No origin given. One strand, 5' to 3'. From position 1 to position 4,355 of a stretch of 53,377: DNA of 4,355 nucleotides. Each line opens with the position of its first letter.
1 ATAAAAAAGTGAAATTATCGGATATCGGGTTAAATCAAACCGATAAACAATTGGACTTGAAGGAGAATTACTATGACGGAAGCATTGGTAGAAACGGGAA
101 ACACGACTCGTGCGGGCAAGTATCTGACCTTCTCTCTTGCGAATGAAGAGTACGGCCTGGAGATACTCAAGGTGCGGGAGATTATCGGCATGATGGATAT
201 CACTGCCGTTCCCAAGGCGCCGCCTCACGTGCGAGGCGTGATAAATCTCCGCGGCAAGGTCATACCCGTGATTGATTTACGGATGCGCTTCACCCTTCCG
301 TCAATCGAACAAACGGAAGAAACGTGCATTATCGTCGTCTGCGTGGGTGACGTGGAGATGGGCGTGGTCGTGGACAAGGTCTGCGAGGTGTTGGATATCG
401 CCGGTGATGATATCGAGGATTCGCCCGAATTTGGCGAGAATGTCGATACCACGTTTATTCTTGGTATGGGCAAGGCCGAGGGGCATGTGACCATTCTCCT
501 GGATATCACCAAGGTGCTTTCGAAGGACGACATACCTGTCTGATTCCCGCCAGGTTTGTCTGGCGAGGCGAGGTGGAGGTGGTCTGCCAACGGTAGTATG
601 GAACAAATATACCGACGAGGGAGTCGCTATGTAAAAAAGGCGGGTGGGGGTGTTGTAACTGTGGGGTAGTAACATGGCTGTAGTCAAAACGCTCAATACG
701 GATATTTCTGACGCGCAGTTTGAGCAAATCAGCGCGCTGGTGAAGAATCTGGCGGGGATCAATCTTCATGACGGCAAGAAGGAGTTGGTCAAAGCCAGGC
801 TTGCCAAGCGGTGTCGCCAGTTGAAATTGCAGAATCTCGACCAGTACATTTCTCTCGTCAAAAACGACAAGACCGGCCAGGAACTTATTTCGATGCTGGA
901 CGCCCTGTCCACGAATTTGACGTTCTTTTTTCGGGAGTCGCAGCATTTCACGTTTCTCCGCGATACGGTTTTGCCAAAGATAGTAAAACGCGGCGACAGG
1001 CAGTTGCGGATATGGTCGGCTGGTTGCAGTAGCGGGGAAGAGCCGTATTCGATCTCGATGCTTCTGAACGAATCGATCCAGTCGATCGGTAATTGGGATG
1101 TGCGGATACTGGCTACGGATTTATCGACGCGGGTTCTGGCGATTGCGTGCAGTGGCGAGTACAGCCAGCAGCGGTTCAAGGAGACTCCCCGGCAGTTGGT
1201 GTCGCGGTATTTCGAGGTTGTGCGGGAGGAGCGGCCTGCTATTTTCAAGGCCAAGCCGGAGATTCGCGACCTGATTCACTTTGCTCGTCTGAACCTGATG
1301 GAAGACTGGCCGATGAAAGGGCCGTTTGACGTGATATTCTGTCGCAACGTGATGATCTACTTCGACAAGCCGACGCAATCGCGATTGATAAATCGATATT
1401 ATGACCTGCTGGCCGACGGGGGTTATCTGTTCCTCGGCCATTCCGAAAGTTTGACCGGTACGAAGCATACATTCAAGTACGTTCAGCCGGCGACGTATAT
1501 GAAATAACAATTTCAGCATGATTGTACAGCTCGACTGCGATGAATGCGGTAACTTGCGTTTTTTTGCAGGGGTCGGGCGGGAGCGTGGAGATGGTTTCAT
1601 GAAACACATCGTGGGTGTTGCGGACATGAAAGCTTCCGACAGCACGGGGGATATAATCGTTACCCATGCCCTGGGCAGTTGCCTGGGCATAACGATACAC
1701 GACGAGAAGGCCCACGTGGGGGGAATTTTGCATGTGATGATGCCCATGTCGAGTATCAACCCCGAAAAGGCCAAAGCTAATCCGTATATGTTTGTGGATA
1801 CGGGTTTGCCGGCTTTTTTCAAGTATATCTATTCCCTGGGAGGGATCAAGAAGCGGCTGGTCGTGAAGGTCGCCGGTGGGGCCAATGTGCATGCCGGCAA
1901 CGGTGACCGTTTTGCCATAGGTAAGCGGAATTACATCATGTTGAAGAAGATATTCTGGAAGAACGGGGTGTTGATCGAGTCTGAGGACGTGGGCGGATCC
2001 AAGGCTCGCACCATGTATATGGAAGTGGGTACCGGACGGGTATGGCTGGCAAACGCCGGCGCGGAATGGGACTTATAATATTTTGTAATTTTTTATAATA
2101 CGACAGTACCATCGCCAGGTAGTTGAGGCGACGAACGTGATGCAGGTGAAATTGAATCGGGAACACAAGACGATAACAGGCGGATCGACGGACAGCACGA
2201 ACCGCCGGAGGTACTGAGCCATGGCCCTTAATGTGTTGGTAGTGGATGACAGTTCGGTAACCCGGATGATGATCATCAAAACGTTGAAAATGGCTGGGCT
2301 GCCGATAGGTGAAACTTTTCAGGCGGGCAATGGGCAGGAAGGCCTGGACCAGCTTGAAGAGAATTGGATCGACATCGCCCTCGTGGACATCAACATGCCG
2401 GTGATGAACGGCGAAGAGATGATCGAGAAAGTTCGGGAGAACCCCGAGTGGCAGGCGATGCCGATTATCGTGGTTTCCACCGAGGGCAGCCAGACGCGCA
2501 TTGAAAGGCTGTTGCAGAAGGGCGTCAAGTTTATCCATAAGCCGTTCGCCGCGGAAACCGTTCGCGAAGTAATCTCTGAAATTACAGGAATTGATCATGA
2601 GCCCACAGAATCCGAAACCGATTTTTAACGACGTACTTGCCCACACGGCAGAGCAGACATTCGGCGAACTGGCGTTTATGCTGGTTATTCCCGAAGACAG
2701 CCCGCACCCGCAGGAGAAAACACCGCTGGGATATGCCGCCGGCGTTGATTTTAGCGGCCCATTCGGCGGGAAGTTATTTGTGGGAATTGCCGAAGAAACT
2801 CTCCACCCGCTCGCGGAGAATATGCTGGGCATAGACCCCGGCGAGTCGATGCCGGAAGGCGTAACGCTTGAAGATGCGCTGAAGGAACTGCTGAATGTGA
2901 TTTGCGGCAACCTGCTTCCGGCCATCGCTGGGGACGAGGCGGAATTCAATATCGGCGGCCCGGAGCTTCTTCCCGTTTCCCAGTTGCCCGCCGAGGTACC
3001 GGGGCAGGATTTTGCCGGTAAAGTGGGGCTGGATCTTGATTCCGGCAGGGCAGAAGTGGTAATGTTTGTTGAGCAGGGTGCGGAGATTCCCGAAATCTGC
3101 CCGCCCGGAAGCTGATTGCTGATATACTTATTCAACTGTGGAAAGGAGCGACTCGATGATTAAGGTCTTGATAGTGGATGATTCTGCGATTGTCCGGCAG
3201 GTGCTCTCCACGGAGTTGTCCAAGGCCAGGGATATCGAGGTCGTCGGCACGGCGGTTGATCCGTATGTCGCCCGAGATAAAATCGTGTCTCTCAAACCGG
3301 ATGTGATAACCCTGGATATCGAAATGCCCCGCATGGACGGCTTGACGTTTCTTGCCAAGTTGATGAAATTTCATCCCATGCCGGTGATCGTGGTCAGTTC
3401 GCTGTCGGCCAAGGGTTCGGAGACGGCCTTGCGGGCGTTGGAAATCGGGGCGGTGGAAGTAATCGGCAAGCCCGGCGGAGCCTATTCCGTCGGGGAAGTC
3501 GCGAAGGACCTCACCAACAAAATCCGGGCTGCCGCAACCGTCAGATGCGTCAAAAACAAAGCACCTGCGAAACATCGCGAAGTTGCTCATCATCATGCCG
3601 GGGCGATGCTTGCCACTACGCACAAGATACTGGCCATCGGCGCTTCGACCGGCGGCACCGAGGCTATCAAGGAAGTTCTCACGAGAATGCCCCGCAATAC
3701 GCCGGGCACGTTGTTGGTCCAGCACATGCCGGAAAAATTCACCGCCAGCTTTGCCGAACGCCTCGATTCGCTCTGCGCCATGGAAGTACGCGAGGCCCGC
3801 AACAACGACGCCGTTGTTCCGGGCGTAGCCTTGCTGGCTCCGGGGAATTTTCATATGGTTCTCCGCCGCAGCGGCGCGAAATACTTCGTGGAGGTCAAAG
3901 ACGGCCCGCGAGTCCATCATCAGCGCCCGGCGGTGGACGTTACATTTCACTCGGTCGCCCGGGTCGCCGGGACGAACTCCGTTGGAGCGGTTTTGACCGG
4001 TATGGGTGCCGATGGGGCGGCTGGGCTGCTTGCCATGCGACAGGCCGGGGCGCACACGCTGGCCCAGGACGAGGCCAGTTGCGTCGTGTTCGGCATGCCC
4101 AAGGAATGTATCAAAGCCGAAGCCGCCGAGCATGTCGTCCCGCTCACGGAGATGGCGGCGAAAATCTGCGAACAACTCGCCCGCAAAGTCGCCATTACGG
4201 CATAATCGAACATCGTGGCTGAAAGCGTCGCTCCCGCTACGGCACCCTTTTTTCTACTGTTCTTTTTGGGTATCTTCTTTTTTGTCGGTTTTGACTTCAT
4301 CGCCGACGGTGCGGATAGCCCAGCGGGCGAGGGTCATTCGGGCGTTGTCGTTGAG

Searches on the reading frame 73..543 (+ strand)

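Call 42: search_protein_families(library=pfam, proteins=[window:73-543:+], max_evalue=0.001)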
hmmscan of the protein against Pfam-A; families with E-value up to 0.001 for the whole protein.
window:73-543:+ (156 aa): 1 family
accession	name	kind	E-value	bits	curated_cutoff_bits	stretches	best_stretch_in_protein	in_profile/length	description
PF01584.24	CheW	-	7e-39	133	23.5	1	16-151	1-136/138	CheW-like domain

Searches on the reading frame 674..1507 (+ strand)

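Call 42: search_protein_families(library=pfam, proteins=[window:674-1507:+], max_evalue=0.001)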
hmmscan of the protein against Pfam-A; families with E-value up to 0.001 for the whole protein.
window:674-1507:+ (277 aa): 5 families
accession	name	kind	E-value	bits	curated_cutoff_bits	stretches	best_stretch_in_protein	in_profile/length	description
PF01739.24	CheR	-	1.3e-62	211.2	27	1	81-273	1-192/195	CheR methyltransferase, SAM binding domain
PF03705.20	CheR_N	-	1.2e-14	54.2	27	1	15-66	2-53/53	CheR methyltransferase, all-alpha domain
PF08242.18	Methyltransf_12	-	2.4e-05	25.4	30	1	196-252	64-98/98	Methyltransferase domain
PF13489.12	Methyltransf_23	-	6.8e-05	23.1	27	1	198-254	62-116/164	Methyltransferase domain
PF13649.12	Methyltransf_25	-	0.00021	22.3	27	0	201-250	48-97/97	Methyltransferase domain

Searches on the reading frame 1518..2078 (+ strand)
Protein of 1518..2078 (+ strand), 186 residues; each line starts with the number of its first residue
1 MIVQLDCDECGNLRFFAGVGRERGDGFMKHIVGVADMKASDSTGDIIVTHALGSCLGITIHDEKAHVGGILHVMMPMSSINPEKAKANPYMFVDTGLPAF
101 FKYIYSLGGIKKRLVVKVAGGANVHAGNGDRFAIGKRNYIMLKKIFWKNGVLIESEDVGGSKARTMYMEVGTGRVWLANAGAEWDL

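Call 42: search_protein_families(library=pfam, proteins=[window:1518-2078:+], max_evalue=0.001)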
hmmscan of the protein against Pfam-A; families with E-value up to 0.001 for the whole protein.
window:1518-2078:+ (186 aa): 1 family
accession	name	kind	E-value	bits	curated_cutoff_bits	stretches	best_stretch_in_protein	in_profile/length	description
PF03975.18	CheD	-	2.7e-26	92.3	25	1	74-177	1-106/108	CheD chemotactic sensory transduction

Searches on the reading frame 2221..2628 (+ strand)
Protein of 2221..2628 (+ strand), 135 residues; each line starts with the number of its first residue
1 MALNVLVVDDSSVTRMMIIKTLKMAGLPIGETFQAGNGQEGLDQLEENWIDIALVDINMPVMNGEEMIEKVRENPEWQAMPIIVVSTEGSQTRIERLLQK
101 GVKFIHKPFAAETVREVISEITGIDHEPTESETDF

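Call 42: search_protein_families(library=pfam, proteins=[window:2221-2628:+], max_evalue=0.001)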
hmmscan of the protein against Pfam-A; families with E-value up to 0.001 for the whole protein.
window:2221-2628:+ (135 aa): 1 family
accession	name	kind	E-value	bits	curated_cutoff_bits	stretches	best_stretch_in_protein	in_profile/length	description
PF00072.30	Response_reg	-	2.7e-21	76.2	30.2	1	5-118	1-110/111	Response regulator receiver domain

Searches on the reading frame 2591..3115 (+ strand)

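Call 42: search_protein_families(library=pfam, proteins=[window:2591-3115:+], max_evalue=0.001)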
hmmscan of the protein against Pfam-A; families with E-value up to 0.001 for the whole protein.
window:2591-3115:+ (174 aa): 1 family
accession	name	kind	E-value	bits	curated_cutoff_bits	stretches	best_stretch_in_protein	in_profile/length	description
PF13690.11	CheX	-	1.2e-08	35.3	27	1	49-137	2-83/94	Chemotaxis phosphatase CheX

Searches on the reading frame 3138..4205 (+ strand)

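Call 42: search_protein_families(library=pfam, proteins=[window:3138-4205:+], max_evalue=0.001)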
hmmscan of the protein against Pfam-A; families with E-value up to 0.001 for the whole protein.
window:3138-4205:+ (355 aa): 2 families
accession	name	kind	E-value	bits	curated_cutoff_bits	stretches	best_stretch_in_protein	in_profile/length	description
PF01339.22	CheB_methylest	-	6.9e-63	211.9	24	1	166-343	2-174/174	CheB methylesterase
PF00072.30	Response_reg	-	3.1e-20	72.9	30.2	1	10-113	1-101/111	Response regulator receiver domain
